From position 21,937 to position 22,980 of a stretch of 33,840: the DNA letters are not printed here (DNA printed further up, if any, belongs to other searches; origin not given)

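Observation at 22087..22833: HEPN-like RNase domain fused to a CBS-pair sensor: possible ligand-gated RNase (stand-alone defence/stress effector candidate)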

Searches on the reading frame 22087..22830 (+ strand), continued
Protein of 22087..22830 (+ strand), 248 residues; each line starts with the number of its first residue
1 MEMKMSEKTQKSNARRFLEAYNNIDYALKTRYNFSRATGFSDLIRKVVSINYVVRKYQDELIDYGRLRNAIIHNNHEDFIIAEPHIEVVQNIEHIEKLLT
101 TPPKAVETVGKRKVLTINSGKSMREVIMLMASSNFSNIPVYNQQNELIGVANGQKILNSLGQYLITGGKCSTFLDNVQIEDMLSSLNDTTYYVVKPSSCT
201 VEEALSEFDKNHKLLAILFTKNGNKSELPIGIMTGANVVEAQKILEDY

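Call 44: find_related_loci(query=A1, collection=genome_contigs, flank=6000)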
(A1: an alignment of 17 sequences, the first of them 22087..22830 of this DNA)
Query A1 (248 aa) in genome_contigs; peptide patterns used: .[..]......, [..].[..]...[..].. (x = any residue, [..] = any of these).
173 stretches matched a pattern; 126 encode a relative of the query (tblastn E <= 1e-3); the best 80 are kept; 80 distinct loci.
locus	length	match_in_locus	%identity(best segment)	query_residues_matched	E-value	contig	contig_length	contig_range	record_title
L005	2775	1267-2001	85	4-248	3e-151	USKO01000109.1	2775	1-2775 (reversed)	uncultured Firmicutes bacterium isolate UMGS1812 genome assembly, contig: NODE_13513_length_2775_cov_2.440074, whole gen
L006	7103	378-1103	83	7-248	2e-139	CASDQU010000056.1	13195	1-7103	uncultured Firmicutes bacterium isolate CO.A26.metabat-bins.279 genome assembly, contig: CO.A26.metabat-bins.279.fa_k141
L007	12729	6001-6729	82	5-248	2e-138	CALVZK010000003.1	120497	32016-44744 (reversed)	MAG: uncultured Clostridia bacterium isolate BRZ_SF__bin122 genome assembly, contig: BRZ_SF__NODE_140_length_120497_cov_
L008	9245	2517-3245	76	5-248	2e-127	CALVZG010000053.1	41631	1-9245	MAG: uncultured Clostridia bacterium isolate E03__bin18 genome assembly, contig: E03__k127_2467754, whole genome shotgun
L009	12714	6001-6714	77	11-248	3e-127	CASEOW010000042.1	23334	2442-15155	uncultured Firmicutes bacterium isolate Batch3_idba_bin.1294 genome assembly, contig: Batch3_idba_bin.1294.fa_k87_162083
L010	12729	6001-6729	77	5-248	2e-126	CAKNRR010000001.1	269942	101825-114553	MAG TPA_asm: uncultured Clostridia bacterium isolate ERR3414588_bin.31_metaWRAP_v1.1_MAG genome assembly, contig: NODE_2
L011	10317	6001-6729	75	5-248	2e-125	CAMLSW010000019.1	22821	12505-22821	MAG: uncultured Clostridia bacterium isolate ERR4303218_bin.57_MetaWRAP_v1.1_MAG genome assembly, contig: NODE_2226_leng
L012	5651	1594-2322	75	5-248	9e-126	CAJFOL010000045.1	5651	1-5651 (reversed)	uncultured Clostridia bacterium isolate Coassembly_mag_441 genome assembly, contig: MAGpy_11413_min2k_bin_441_fak87_6421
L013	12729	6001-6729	75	5-248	2e-125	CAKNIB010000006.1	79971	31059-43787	MAG TPA_asm: uncultured Clostridia bacterium isolate ERR3414586_bin.103_metaWRAP_v1.1_MAG genome assembly, contig: NODE_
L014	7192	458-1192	75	3-248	2e-125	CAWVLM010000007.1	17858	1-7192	MAG: Clostridia bacterium isolate metabat2_coassembly_bwa.753 MAG genome assembly, contig: k87_2266941, whole genome sho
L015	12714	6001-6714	77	10-248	5e-125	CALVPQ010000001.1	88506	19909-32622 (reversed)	MAG: uncultured Clostridia bacterium isolate BRZ_CF__bin29 genome assembly, contig: BRZ_CF__NODE_342_length_88506_cov_11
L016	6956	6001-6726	75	5-248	6e-125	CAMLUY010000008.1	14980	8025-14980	MAG: uncultured Clostridia bacterium isolate ERR4304397_bin.60_MetaWRAP_v1.1_MAG genome assembly, contig: NODE_3800_leng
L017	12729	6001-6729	75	5-248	7e-125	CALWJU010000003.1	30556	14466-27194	MAG: uncultured Clostridia bacterium isolate E14__bin218 genome assembly, contig: E14__k127_1402029, whole genome shotgu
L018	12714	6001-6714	77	10-248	4e-124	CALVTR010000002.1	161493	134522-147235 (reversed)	MAG: uncultured Clostridia bacterium isolate BRZ_CD__bin5 genome assembly, contig: BRZ_CD__NODE_93_length_161493_cov_8.2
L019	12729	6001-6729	75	5-248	2e-124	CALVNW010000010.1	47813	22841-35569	MAG: uncultured Clostridia bacterium isolate BRZ_ES__bin107 genome assembly, contig: BRZ_ES__NODE_1170_length_47813_cov_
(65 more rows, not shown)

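Call 54: search_dna_similar(query=window:22087-22830:+, collection=phages, mode=protein, max_evalue=0.001)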
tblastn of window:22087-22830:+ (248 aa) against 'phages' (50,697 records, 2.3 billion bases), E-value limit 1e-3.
Records with a match: 2; places in all: 2; records where one place covers at least 80% of the query: 2.
Best place of each record, by identity: <60% 2.
By first word of the organism name: Listeria 1; Enterococcus 1.
By host as written in the record: Listeria monocytogenes 1; Enterococcus faecalis 1.
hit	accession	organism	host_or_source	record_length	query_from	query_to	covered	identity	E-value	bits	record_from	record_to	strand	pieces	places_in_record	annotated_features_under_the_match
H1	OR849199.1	Listeria phage LM 4-14-1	Listeria monocytogenes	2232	6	238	94%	27.5%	2e-18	89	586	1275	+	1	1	record has no annotation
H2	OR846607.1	Enterococcus phage Efs 1-1-1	Enterococcus faecalis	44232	9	233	91%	28.5%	4e-19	92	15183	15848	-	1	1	record has no annotation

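Call 55: search_dna_similar(query=window:22087-22830:+, collection=plasmids, mode=protein, max_evalue=0.001)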
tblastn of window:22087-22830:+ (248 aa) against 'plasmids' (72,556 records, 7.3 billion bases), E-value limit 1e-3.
Records with a match: 4; places in all: 4; records where one place covers at least 80% of the query: 2.
Best place of each record, by identity: <60% 4.
By first word of the organism name: Rhodococcus 3; Candidatus 1.
By predicted mobility (MOB-suite, as given by PLSDB): mobilizable 2; non-mobilizable 1; conjugative 1.
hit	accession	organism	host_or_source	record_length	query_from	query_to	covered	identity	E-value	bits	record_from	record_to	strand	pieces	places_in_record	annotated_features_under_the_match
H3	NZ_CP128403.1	Candidatus Chlorohelix allophototropha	Single colony of Candidatus Chlorohelix ...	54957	16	243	92%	29.7%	2e-17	88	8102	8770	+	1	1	CBS domain-containing protein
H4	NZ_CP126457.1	Rhodococcus sp. AH-ZY2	single cell,soil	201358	4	233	93%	22.4%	4e-12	72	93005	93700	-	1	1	CBS domain-containing protein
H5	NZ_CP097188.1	Rhodococcus sp. GA1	cell culture,soil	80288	29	224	79%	23.4%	8e-7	57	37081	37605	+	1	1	CBS domain-containing protein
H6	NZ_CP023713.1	Rhodococcus ruber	cell culture,dyed contaminated landsoil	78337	29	141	46%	28.9%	6e-6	54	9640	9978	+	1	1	CBS domain-containing protein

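Call 56: get_annotated_region(hit=H1, flank=1000)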
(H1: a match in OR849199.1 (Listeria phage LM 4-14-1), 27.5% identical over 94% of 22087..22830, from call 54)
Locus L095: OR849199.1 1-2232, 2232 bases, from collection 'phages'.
description: UNVERIFIED_ORG: Listeria phage LM 4-14-1 clone NODE_1102_length_2232_cov_4.756381 genomic sequence.
organism: Listeria phage LM 4-14-1 (NCBI taxid 3113836)
taxonomy: Viruses
host: Listeria monocytogenes; source: wastewater; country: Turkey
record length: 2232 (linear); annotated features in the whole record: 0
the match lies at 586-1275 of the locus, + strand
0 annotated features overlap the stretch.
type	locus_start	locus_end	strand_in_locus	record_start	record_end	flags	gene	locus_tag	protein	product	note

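Call 57: get_annotated_region(hit=H2, flank=6000)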
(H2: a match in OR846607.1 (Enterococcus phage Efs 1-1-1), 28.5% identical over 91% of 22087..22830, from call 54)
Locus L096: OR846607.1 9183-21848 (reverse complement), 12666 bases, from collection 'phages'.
description: UNVERIFIED_ORG: Enterococcus phage Efs 1-1-1 clone NODE_21_length_44232_cov_5.277205 genomic sequence.
organism: Enterococcus phage Efs 1-1-1 (NCBI taxid 3113827)
taxonomy: Viruses
host: Enterococcus faecalis; source: wastewater; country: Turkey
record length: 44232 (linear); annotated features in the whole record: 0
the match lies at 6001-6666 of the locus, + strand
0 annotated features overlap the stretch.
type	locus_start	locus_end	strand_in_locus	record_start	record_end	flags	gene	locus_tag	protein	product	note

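Call 74: search_protein_families(library=pfam, proteins=[L096:4229-5896:+, L096:6705-7187:+, L096:7150-8079:+, L096:8424-8957:+, L096:8977-10254:+], max_evalue=0.001)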
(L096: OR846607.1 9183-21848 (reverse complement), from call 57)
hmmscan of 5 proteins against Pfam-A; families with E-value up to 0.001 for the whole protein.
L096:4229-5896:+ (556 aa): 1 family
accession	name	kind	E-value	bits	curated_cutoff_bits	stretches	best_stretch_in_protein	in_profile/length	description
PF01268.25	FTHFS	-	2.1e-272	904.8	27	1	2-556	1-556/556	Formate--tetrahydrofolate ligase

L096:6705-7187:+ (161 aa): 1 family
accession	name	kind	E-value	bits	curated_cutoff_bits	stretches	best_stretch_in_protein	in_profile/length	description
PF01252.23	Peptidase_A8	-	4e-43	147.4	25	1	11-147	1-141/142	Signal peptidase (SPase) II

L096:7150-8079:+ (310 aa): 2 families
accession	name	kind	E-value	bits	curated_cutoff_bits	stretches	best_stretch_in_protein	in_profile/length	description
PF00849.27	PseudoU_synth_2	-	5.9e-37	127.7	26.8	1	95-248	1-151/152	RNA pseudouridylate synthase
PF01479.30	S4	-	2.5e-15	56.3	22.8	1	23-68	2-48/48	S4 domain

L096:8424-8957:+ (178 aa): 3 families
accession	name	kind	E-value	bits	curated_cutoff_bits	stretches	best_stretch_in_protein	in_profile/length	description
PF00156.33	Pribosyltran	-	2.3e-26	92.4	26.3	1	6-161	5-152/158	Phosphoribosyl transferase domain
PF14681.12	UPRTase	-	1.7e-06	28.1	27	1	68-132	96-159/206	Uracil phosphoribosyltransferase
PF15609.12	PRTase_2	-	0.00098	19.1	28.8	0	92-138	117-163/188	Phosphoribosyl transferase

L096:8977-10254:+ (426 aa): 1 family
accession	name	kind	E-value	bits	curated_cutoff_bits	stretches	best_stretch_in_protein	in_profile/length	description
PF00860.26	Xan_ur_permease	-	1.2e-98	330.8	27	1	24-391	3-384/389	Permease family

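Call 82: search_protein_families(library=padloc, proteins=[L096:6004-6705:+], max_evalue=0.1)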
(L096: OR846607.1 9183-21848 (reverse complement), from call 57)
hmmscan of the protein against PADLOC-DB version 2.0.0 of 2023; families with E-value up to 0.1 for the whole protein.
L096:6004-6705:+ (234 aa): 1 family
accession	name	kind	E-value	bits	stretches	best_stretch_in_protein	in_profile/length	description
PDLC04028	PD-T4-2_B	-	0.023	12.8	1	41-99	105-163/168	-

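Call 85: list_cluster_members(proteins=[L096:6004-6705:+, L098:5001-5675:+, window:22087-22830:+])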
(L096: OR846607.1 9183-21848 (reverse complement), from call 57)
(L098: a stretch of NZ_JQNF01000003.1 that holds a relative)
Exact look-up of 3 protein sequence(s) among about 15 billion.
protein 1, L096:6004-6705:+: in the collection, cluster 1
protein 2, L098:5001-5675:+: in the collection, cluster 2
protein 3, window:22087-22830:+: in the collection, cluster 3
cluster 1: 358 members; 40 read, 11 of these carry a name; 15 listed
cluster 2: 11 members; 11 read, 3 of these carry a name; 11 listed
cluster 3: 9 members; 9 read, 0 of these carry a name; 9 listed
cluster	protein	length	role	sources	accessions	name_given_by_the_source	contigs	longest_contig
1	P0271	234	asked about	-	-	TPA: CBS domain-containing protein [Enterococcus faecalis] | predicted transcriptional regulator | CBS domain protein n=10 Tax=Bacteria TaxID=2 RepID=Q834D7_ENTFA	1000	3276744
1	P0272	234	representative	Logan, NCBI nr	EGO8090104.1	CBS domain-containing protein [Enterococcus faecalis]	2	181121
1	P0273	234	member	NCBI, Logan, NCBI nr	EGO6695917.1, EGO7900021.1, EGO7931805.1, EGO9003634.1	CBS domain-containing protein [Enterococcus faecalis]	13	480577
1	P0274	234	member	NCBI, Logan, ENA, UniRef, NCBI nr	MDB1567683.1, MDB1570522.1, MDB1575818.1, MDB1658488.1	CBS domain-containing protein [Enterococcus faecalis] | CBS domain-containing protein n=1 Tax=Enterococcus faecalis TaxID=1351 RepID=UPI0018A96281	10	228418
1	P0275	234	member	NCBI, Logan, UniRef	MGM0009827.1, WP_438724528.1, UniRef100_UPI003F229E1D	CBS domain-containing protein [Enterococcus sp. DIV1059_1] | CBS domain-containing protein n=1 Tax=Enterococcus sp. DIV1059_1 TaxID=2774902 ...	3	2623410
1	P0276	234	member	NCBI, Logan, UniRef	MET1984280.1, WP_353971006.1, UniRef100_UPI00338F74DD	CBS domain-containing protein [Enterococcus faecalis] | CBS domain-containing protein n=1 Tax=Enterococcus faecalis TaxID=1351 RepID=UPI00338F74DD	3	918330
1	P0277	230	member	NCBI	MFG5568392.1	CBS domain-containing protein, partial [Enterococcus faecalis]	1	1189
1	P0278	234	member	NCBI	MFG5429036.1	CBS domain-containing protein [Enterococcus faecalis]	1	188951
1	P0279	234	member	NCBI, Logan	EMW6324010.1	CBS domain-containing protein [Enterococcus faecalis]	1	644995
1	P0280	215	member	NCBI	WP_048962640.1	CBS domain-containing protein, partial [Enterococcus faecalis]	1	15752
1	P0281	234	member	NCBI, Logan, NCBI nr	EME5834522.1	CBS domain-containing protein [Enterococcus faecalis]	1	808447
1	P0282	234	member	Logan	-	-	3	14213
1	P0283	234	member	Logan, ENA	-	-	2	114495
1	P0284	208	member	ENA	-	-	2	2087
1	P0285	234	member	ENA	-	-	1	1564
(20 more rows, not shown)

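Call 94: get_annotated_region(hit=H3, flank=5000)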
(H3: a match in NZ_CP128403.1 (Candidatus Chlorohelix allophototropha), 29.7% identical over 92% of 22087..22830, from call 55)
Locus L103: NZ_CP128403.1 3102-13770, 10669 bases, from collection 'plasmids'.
description: Candidatus Chlorohelix allophototropha isolate L227-S17 plasmid unnamed3, complete sequence
organism: Candidatus Chlorohelix allophototropha (NCBI taxid 3003348)
taxonomy: Bacteria; Chloroflexota; Chloroflexia; Candidatus Chloroheliales; Candidatus Chloroheliaceae; Candidatus Chlorohelix; Candidatus Chlorohelix allophototropha
host: -; source: Single colony of Candidatus Chlorohelix allophototropha from a non-axenic enrichment (subculture 19.9); ...; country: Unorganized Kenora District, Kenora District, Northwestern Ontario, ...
typing (MOB-suite, as given by PLSDB): non-mobilizable
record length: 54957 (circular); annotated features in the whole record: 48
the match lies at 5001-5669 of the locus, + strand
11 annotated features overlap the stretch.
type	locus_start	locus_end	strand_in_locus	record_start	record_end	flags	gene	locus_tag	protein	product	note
CDS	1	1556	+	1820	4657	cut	-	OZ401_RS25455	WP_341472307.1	DNA methyltransferase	GO:0006306 - DNA methylation [Evidence IEA]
CDS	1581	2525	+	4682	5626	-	-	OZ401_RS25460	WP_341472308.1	hypothetical protein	-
CDS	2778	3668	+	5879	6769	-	-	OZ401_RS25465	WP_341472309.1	hypothetical protein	-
CDS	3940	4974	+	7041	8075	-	-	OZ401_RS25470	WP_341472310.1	hypothetical protein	-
CDS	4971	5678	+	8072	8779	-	-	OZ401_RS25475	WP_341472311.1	CBS domain-containing protein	-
CDS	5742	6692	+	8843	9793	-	gnd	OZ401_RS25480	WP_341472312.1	phosphogluconate dehydrogenase (NAD(+)-dependent, decarboxylating)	GO:0006098 - pentose-phosphate shunt [Evidence IEA]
CDS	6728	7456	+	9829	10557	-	-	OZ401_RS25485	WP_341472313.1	SprT family zinc-dependent metalloprotease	GO:0006508 - proteolysis [Evidence IEA]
CDS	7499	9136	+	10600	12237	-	-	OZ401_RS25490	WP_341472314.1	hypothetical protein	-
CDS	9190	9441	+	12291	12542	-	-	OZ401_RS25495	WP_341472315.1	hypothetical protein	-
CDS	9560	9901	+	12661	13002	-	-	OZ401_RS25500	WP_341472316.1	hypothetical protein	-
CDS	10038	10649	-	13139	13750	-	-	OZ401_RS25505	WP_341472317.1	Uma2 family endonuclease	-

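Call 95: get_annotated_region(hit=H4, flank=5000)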
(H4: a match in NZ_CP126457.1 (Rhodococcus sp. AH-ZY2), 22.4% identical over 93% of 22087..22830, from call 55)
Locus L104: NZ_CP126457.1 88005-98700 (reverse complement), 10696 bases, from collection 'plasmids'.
description: Rhodococcus sp. AH-ZY2 plasmid unnamed1, complete sequence
organism: Rhodococcus sp. AH-ZY2 (NCBI taxid 3047468)
taxonomy: Bacteria; Actinomycetota; Actinomycetes; Mycobacteriales; Nocardiaceae; Rhodococcus; Rhodococcus sp. AH-ZY2
host: -; source: single cell,soil; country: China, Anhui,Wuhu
typing (MOB-suite, as given by PLSDB): conjugative; relaxase MOBF,MOBP; mating-pair formation MPF_T
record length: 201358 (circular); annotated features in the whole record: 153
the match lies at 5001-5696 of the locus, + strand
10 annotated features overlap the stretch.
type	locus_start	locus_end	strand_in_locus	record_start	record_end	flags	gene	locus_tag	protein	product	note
CDS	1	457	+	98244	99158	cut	-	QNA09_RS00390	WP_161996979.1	hypothetical protein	-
CDS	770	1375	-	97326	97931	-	-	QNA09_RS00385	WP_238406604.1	hypothetical protein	-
CDS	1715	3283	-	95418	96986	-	-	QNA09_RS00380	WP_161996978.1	DUF4236 domain-containing protein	-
CDS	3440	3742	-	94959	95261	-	-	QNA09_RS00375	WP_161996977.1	nucleoside triphosphate pyrophosphohydrolase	-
CDS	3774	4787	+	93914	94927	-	-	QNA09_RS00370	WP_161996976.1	HNH endonuclease signature motif containing protein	-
CDS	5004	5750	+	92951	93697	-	-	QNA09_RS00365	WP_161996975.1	CBS domain-containing protein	-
CDS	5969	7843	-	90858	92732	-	-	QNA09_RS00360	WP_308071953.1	hypothetical protein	-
CDS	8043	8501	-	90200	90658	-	-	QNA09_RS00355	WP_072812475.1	mandelate racemase/muconate lactonizing protein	-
CDS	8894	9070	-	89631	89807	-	-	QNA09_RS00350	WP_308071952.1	hypothetical protein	-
CDS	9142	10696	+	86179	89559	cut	-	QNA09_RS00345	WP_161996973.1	DEAD/DEAH box helicase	-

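Call 98: search_protein_families(library=pfam, proteins=[L103:3940-4971:+], max_evalue=0.001)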
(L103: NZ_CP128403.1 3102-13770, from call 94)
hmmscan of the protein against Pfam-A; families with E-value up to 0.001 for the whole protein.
L103:3940-4971:+ (344 aa): 1 family
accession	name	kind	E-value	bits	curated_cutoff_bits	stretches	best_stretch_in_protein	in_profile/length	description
PF07669.17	Eco57I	-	1.9e-09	38.3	25.3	1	2-73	78-159/171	Eco57I restriction-modification methylase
